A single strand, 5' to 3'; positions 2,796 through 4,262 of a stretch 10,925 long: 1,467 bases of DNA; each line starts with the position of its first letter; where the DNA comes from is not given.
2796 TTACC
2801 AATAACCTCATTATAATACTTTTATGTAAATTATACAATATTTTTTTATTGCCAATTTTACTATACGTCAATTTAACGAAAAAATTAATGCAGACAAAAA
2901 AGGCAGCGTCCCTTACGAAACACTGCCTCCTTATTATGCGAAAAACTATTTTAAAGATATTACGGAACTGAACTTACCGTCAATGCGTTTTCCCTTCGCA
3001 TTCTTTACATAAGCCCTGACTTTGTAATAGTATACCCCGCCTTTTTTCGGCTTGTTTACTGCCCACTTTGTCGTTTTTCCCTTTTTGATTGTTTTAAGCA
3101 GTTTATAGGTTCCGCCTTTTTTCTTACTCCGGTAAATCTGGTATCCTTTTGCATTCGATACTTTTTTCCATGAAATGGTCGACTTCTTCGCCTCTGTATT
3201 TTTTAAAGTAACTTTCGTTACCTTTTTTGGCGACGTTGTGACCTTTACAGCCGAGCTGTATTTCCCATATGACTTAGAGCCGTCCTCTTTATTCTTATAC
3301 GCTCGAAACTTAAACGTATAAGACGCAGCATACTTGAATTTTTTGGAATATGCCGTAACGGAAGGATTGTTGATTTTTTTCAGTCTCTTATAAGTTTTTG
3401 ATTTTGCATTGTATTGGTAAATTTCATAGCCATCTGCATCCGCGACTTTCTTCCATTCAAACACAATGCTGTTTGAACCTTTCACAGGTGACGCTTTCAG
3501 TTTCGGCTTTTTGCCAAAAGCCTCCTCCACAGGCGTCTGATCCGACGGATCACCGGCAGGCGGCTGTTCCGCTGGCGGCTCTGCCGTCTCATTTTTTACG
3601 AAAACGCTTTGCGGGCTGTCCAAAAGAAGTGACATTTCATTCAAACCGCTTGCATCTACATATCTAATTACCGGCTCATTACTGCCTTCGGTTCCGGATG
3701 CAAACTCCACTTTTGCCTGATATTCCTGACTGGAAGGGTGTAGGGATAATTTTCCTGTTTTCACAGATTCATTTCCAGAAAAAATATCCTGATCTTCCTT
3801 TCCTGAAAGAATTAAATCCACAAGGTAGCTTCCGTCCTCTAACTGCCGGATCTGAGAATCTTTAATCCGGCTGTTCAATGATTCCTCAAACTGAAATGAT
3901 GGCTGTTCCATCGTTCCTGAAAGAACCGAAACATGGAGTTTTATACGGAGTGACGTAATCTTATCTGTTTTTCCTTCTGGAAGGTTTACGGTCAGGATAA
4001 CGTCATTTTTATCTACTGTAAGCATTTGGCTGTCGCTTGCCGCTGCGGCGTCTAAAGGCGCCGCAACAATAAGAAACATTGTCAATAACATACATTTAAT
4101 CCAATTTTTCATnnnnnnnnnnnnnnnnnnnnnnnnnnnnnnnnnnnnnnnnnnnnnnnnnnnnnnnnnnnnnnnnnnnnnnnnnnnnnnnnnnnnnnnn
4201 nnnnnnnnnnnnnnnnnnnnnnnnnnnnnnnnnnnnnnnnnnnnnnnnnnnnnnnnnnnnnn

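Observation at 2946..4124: Translationally coupled partner gene: secreted protein with unknown N-domain and two hyper-basic FN3 modules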

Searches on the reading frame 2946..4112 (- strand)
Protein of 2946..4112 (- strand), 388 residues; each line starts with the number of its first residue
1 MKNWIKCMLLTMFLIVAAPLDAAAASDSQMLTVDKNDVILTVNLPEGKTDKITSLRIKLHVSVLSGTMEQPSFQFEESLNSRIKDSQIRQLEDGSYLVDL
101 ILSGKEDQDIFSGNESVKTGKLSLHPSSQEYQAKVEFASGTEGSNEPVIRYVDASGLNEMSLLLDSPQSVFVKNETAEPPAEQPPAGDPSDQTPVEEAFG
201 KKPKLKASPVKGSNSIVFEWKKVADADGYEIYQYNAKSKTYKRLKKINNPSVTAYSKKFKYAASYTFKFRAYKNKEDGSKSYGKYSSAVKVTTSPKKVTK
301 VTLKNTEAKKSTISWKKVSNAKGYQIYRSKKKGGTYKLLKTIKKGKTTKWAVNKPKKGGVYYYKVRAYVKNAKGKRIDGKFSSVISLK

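Call 5: search_protein_families(library=pfam, proteins=[window:2946-4112:-], max_evalue=0.01)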
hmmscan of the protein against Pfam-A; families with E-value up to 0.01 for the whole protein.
window:2946-4112:- (388 aa): 3 families
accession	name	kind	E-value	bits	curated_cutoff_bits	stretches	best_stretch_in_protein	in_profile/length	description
PF00041.27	fn3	-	9.7e-08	32.6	25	1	205-281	6-78/84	Fibronectin type III domain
PF21910.2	GH85_C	-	2.8e-07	31.3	27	1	296-334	4-42/95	GH85 endohexosaminidases, C-terminal domain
PF16383.10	DUF4992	-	0.0017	18.6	29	0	284-326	37-81/183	Domain of unknown function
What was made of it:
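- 3234..3512 (-): FN3 module 1 (residues 201-293): 22.6 % Lys, pI 10.0. Pfam fn3 E 9.7e-8 (call 5).
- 2949..3233 (-): FN3 module 2 (residues 294-388): 28.4 % Lys, pI 10.6. GH85_C (FN3-like) hit (call 5).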

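Call 6: search_protein_families(library=ncbifam, proteins=[window:2946-4112:-], max_evalue=0.01)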
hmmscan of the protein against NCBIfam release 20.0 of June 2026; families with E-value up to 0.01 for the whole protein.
window:2946-4112:- (388 aa): 0 families

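Call 8: find_homologous_proteins(query=window:2949-4112:-)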
Query window:2949-4112:- (388 aa): 200 proteins with E <= 0.001 among 6402 candidates; the best 120 are listed.
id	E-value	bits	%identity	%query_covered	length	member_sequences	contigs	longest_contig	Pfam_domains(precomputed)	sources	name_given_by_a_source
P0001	6.0e-246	833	99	100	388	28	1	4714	PF21910.3,PF00041.28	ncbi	-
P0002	6.1e-191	652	90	89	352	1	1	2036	-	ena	-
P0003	2.3e-130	453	57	100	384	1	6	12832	-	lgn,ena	-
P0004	1.3e-129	451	56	100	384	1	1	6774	PF00041.28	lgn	-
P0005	8.6e-129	448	55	100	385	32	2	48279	PF00041.28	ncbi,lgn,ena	-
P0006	6.8e-127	442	55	100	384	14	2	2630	PF00041.28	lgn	-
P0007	6.7e-117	409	55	95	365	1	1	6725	-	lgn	-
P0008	1.6e-114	401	41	99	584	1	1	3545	PF21910.3,PF00041.28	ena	-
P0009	4.9e-111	390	47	99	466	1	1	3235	PF21910.3,PF00041.28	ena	-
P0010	2.4e-109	384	52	100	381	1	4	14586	PF00041.28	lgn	-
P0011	2.3e-107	378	52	100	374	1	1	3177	-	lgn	-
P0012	1.7e-106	375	41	100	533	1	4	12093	PF21910.3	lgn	-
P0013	1.1e-104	369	49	98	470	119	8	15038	-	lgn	-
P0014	2.3e-104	368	49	98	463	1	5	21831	PF21910.3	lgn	-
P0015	4.4e-104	367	52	99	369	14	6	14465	-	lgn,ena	-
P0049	5.3e-92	327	43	100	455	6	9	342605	PF25832.1,PF21910.3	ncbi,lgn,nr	ncbi:MAG: hypothetical protein HFI69_03230 [Lachnospiraceae bacterium]|nr:hypothetical protein [Lach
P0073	2.6e-71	259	36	98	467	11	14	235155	PF21910.3,PF00041.28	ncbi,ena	-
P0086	2.5e-58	216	47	48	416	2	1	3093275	PF00041.28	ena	-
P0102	7.6e-37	146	36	52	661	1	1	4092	PF25832.1,PF25833.1,PF00041.28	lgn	-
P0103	6.8e-36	142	37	43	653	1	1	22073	PF16383.11,PF13539.12,PF25833.1,PF21910.3,PF00041.28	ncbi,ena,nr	ncbi:MAG: M15 family metallopeptidase [Lachnospiraceae bacterium]|nr:M15 family metallopeptidase [La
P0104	3.4e-35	140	40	40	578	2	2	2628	PF13287.13,PF00041.28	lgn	-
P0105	7.5e-35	139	42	44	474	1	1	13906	PF05257.23,PF00877.26,PF25833.1,PF00041.28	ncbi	-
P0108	1.3e-32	132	39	40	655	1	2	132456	PF13539.12,PF25833.1,PF21910.3,PF00041.28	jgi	-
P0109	8.1e-32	129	38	44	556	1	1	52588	PF00877.26,PF25833.1,PF21910.3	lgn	-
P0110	1.3e-31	128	39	39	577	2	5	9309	PF13287.13,PF13290.14,PF25833.1,PF21910.3,PF00041.28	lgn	-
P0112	1.2e-29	122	38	46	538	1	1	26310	PF00877.26,PF25832.1,PF25833.1,PF21910.3,PF00041.28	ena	-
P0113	3.1e-29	121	32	48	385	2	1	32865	PF25832.1,PF25833.1,PF21910.3,PF00041.28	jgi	jgi:fibronectin type 3 domain-containing protein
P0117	3.5e-28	117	46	43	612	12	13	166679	PF16383.11,PF21910.3,PF00041.28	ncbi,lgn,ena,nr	ncbi:MAG: hypothetical protein IJA01_00350 [Firmicutes bacterium]|nr:hypothetical protein [Bacillota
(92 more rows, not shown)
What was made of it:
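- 2946..4112 (-): Partner gene (388 aa plus stop): signal peptide, cohesin-like domain, acidic linker, two basic FN3 modules. About 100 full-length homologues, whose names (where a source gives one) are 'hypothetical' or 'FN3 domain-containing' (call 8).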

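Call 9: find_encoding_contigs(protein=P0005, flank=10000, max_places=2)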
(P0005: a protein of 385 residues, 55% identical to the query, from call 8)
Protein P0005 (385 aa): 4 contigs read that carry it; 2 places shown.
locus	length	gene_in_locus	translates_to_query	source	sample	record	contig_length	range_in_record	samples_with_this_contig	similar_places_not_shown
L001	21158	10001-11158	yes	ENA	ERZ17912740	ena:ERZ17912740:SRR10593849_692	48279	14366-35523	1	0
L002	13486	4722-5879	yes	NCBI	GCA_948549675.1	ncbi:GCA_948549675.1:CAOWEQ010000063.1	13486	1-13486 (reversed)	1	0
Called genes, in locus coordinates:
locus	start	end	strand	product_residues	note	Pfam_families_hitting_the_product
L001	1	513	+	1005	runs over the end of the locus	PF02368:Big_2, PF22359:Big-like (faint), PF00754:F5_F8_type_C, PF22633:F5_F8_type_C_2, PF09479:Flg_new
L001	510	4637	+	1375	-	PF09479:Flg_new, PF02368:Big_2, PF09479:Flg_new, PF02368:Big_2, PF22359:Big-like, PF02368:Big_2, PF26918:Ig_Eae, PF02368:Big_2, +7 more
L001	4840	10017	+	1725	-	PF22633:F5_F8_type_C_2 (faint), PF00041:fn3 (faint), PF13402:Peptidase_M60, PF00754:F5_F8_type_C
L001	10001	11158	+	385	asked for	PF00041:fn3 (faint)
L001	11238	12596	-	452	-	PF01814:Hemerythrin, PF00072:Response_reg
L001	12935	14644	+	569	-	PF12729:4HB_MCP_1, PF00015:MCPsignal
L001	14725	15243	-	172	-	-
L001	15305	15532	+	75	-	PF12116:SpoIIID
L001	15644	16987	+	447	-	PF01554:MatE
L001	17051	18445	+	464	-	PF13347:MFS_2, PF07690:MFS_1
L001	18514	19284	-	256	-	PF00072:Response_reg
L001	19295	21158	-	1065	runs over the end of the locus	PF00512:HisKA, PF02518:HATPase_c, PF00072:Response_reg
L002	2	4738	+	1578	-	?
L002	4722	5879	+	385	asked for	PF00041:fn3 (faint)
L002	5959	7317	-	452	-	PF01814:Hemerythrin, PF00072:Response_reg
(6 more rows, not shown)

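Call 10: find_encoding_contigs(protein=P0049, flank=10000, max_places=2)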
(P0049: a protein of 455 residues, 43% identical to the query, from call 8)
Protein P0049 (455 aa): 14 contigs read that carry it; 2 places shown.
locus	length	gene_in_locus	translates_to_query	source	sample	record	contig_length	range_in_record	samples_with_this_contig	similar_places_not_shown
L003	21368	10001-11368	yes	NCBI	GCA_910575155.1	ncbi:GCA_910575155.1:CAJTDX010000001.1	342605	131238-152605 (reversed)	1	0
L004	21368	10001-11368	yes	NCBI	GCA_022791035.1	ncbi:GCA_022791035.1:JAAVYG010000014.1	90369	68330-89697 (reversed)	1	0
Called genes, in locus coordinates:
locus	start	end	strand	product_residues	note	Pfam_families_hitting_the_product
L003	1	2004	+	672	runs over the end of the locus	PF02384:N6_Mtase, PF11599:AviRa (weak), PF01170:UPF0020, PF05175:MTS (weak), PF13489:Methyltransf_23 (faint), PF13649:Methyltransf_25 (faint), PF07669:Eco57I, PF12950:TaqI_C, +1 more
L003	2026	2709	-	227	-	PF09515:Thia_YuaJ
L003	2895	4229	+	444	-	PF02812:ELFV_dehydrog_N, PF00208:ELFV_dehydrog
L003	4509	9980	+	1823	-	PF00404:Dockerin_1 (weak), PF00041:fn3 (weak), PF13402:Peptidase_M60, PF00754:F5_F8_type_C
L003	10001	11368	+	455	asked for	PF21910:GH85_C (faint), PF25832:Fn3_SaeA_2nd (faint)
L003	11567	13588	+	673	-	PF13588:HSDR_N_2, PF02384:N6_Mtase, PF07669:Eco57I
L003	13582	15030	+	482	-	PF01420:Methylase_S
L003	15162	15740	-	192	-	PF02632:BioY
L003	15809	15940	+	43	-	-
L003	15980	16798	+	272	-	PF01814:Hemerythrin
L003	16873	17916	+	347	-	PF01263:Aldose_epim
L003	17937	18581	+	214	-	PF00730:HhH-GPD, PF00633:HHH (faint)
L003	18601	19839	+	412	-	PF06245:DUF1015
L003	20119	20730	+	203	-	PF04607:RelA_SpoT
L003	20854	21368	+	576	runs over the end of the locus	PF17201:Cache_3-Cache_2, PF17202:sCache_3_3, PF00015:MCPsignal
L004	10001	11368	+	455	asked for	PF21910:GH85_C (faint), PF25832:Fn3_SaeA_2nd (faint)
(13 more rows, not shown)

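Call 11: find_encoding_contigs(protein=P0073, flank=10000, max_places=2)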
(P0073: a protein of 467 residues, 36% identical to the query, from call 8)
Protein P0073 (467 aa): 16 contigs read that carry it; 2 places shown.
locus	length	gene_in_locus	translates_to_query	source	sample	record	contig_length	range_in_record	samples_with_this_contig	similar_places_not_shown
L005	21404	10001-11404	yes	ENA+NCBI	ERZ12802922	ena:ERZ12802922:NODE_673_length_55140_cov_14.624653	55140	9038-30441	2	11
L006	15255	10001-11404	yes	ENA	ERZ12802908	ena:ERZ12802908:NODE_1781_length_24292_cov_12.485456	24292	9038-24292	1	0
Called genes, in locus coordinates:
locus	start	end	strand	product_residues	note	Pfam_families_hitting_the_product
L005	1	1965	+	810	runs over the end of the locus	PF28175:T4SS_LegC2C7 (faint), PF04108:ATG17_like (faint), PF27881:CRWN_N (faint)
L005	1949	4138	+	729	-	PF03176:MMPL, PF00873:ACR_tran (faint), PF03176:MMPL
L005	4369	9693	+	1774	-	PF00404:Dockerin_1 (weak), PF00041:fn3 (weak), PF13402:Peptidase_M60, PF00754:F5_F8_type_C (weak)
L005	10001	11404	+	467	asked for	PF00041:fn3 (faint), PF21910:GH85_C (faint)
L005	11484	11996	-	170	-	PF13560:HTH_31, PF01381:HTH_3, PF07022:Phage_CI_repr (weak), PF12844:HTH_19, PF13443:HTH_26 (weak)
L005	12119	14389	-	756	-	PF13416:SBP_bac_8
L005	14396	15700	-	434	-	-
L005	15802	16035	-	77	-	-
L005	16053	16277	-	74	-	-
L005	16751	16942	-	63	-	-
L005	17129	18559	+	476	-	PF01235:Na_Ala_symp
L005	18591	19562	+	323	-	PF00724:Oxidored_FMN (faint), PF01207:Dus, PF00977:His_biosynth (weak)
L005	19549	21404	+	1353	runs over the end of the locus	-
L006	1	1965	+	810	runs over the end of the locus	PF28175:T4SS_LegC2C7 (faint), PF04108:ATG17_like (faint), PF27881:CRWN_N (faint)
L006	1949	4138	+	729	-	PF03176:MMPL, PF00873:ACR_tran (faint), PF03176:MMPL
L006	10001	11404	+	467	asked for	PF00041:fn3 (faint), PF21910:GH85_C (faint)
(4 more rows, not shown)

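Call 66: search_protein_families(library=pfam, proteins=[P0102, P0103, P0104, P0105, P0108, P0109, P0110, P0112, P0113, P0117], max_evalue=0.0001)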
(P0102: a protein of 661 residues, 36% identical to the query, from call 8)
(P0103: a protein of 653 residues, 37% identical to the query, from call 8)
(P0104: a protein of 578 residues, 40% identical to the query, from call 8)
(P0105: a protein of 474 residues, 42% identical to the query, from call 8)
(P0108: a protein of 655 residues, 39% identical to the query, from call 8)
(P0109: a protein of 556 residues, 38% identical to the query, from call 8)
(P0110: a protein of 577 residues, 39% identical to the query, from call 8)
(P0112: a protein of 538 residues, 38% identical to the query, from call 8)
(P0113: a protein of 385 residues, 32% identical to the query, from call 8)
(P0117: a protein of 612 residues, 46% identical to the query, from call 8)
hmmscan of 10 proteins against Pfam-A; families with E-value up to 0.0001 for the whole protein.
P0102 (661 aa): 3 families
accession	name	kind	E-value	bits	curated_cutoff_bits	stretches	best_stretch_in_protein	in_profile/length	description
PF00041.27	fn3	-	9.5e-18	64.6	25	2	126-196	6-72/84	Fibronectin type III domain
PF21910.2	GH85_C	-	4.1e-05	24.4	27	0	402-451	4-53/95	GH85 endohexosaminidases, C-terminal domain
PF16383.10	DUF4992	-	4.2e-05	23.8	29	0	113-192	45-123/183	Domain of unknown function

P0103 (653 aa): 4 families
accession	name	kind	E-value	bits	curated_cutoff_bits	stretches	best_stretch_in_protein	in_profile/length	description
PF21910.2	GH85_C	-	3.7e-12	47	27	0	402-425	18-41/95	GH85 endohexosaminidases, C-terminal domain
PF00041.27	fn3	-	4e-12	46.6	25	0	197-282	2-81/84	Fibronectin type III domain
PF13539.11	Peptidase_M15_4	-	1e-11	45.7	25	1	576-650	2-70/70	D-alanyl-D-alanine carboxypeptidase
PF16383.10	DUF4992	-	2e-06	28.1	29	0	384-455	44-119/183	Domain of unknown function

P0104 (578 aa): 5 families
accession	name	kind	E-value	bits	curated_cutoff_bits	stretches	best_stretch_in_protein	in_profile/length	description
PF00041.27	fn3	-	1.1e-14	54.9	25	1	303-377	3-75/84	Fibronectin type III domain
PF16383.10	DUF4992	-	5e-07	30.1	29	0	297-370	47-123/183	Domain of unknown function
PF13287.12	Fn3_assoc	-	1.7e-06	28.5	23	1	233-292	9-59/59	Fn3 associated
PF21910.2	GH85_C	-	2e-05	25.4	27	0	312-355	15-57/95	GH85 endohexosaminidases, C-terminal domain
PF13290.12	CHB_HEX_C_1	-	4.7e-05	23.7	22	1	232-289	19-67/67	Chitobiase/beta-hexosaminidase C-terminal domain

P0105 (474 aa): 5 families
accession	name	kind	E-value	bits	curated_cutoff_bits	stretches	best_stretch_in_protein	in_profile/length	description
PF00877.26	NLPC_P60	-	2.1e-26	92.4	23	1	360-457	1-93/105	NlpC/P60 family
PF00041.27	fn3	-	9.2e-10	39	25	1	265-329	12-72/84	Fibronectin type III domain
PF21910.2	GH85_C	-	1.6e-05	25.7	27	0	164-195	9-40/95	GH85 endohexosaminidases, C-terminal domain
PF05257.22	CHAP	-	1.7e-05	25.7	26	1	365-432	2-65/81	CHAP domain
PF16383.10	DUF4992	-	4.1e-05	23.8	29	0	161-195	53-87/183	Domain of unknown function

P0108 (655 aa): 4 families
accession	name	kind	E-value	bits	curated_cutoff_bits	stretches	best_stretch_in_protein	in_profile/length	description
PF13539.11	Peptidase_M15_4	-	4.6e-11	43.6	25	1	578-652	2-70/70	D-alanyl-D-alanine carboxypeptidase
PF00041.27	fn3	-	1.1e-10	42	25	0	402-464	13-71/84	Fibronectin type III domain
PF21910.2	GH85_C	-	7.1e-08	33.2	27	0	199-247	5-52/95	GH85 endohexosaminidases, C-terminal domain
PF16383.10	DUF4992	-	2.4e-05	24.6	29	0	269-325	27-81/183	Domain of unknown function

P0109 (556 aa): 3 families
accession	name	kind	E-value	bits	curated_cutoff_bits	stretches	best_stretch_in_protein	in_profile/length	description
PF00877.26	NLPC_P60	-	3.8e-24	85.1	23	1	443-543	2-97/105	NlpC/P60 family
PF21910.2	GH85_C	-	2.4e-06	28.3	27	0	243-299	5-58/95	GH85 endohexosaminidases, C-terminal domain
PF00041.27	fn3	-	8.6e-05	23.1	25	0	336-411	3-71/84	Fibronectin type III domain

P0110 (577 aa): 5 families
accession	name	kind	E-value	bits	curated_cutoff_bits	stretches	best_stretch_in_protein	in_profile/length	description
PF00041.27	fn3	-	1.1e-11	45.2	25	0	495-557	12-70/84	Fibronectin type III domain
PF21910.2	GH85_C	-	1.9e-07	31.9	27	0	313-355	16-57/95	GH85 endohexosaminidases, C-terminal domain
PF13290.12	CHB_HEX_C_1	-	3.6e-06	27.3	22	1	232-289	19-67/67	Chitobiase/beta-hexosaminidase C-terminal domain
PF16383.10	DUF4992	-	3.7e-06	27.2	29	0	298-334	48-84/183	Domain of unknown function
PF13287.12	Fn3_assoc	-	2e-05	25.1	23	1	233-292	9-59/59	Fn3 associated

P0112 (538 aa): 4 families
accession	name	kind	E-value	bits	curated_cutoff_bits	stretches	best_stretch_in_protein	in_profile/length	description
PF00877.26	NLPC_P60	-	5.5e-20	71.7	23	1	425-511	1-82/105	NlpC/P60 family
PF00041.27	fn3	-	1.7e-10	41.4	25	0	230-298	7-71/84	Fibronectin type III domain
PF21910.2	GH85_C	-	6.3e-09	36.6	27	0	230-261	10-41/95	GH85 endohexosaminidases, C-terminal domain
PF25814.1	fn3_SORL1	-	8.3e-05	23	27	0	130-196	4-67/90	SORL1-like, fn3 domain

P0113 (385 aa): 3 families
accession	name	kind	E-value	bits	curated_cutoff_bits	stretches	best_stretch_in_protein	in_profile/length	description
PF00041.27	fn3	-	8.3e-15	55.2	25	0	299-367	6-73/84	Fibronectin type III domain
PF21910.2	GH85_C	-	6.8e-07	30.1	27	0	18-65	13-57/95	GH85 endohexosaminidases, C-terminal domain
PF25814.1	fn3_SORL1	-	5.4e-05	23.6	27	0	293-362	3-71/90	SORL1-like, fn3 domain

P0117 (612 aa): 3 families
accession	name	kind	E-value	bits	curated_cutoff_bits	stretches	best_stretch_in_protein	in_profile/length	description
PF00041.27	fn3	-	4.9e-11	43.1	25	1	335-401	3-68/84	Fibronectin type III domain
PF21910.2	GH85_C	-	6.1e-10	39.9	27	1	335-387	6-58/95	GH85 endohexosaminidases, C-terminal domain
PF16383.10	DUF4992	-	4.9e-09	36.6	29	0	501-590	33-121/183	Domain of unknown function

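Call 80: find_encoding_contigs(protein=P0086, flank=10000, max_places=1)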
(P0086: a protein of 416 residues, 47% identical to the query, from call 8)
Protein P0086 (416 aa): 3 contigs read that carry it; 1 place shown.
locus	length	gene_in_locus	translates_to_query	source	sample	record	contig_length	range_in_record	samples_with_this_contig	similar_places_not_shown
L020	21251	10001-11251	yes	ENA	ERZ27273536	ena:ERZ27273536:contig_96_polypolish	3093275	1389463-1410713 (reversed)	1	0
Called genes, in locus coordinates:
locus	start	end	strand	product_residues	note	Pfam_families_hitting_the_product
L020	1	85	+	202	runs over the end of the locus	PF00300:His_Phos_1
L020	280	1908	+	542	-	PF28082:ZorA-like_t1, PF01618:MotA_ExbB (weak)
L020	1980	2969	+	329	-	PF00691:OmpA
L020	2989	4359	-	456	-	PF01554:MatE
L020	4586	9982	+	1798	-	PF00041:fn3, PF13402:Peptidase_M60, PF00754:F5_F8_type_C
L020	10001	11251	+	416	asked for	PF00041:fn3 (weak)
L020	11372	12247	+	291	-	PF02810:SEC-C, PF00557:Peptidase_M24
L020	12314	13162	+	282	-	PF00082:Peptidase_S8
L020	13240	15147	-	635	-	PF00005:ABC_tran, PF00931:NB-ARC (faint), PF02367:TsaE (faint), PF02463:SMC_N (faint), PF13175:AAA_15 (faint), PF12848:ABC_tran_Xtn, PF00005:ABC_tran, PF16326:ABC_tran_CTD, +9 more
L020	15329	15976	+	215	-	PF06971:Put_DNA-bind_N, PF02629:CoA_binding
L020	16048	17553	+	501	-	PF03853:YjeF_N, PF01256:Carb_kinase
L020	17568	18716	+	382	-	PF01168:Ala_racemase_N, PF00842:Ala_racemase_C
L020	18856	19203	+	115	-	PF02452:PemK_toxin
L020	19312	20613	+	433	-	PF01595:CNNM, PF00571:CBS (weak), PF03471:CorC_HlyC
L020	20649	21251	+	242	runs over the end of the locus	PF20772:TACO1_YebC_N, PF01709:Transcrip_reg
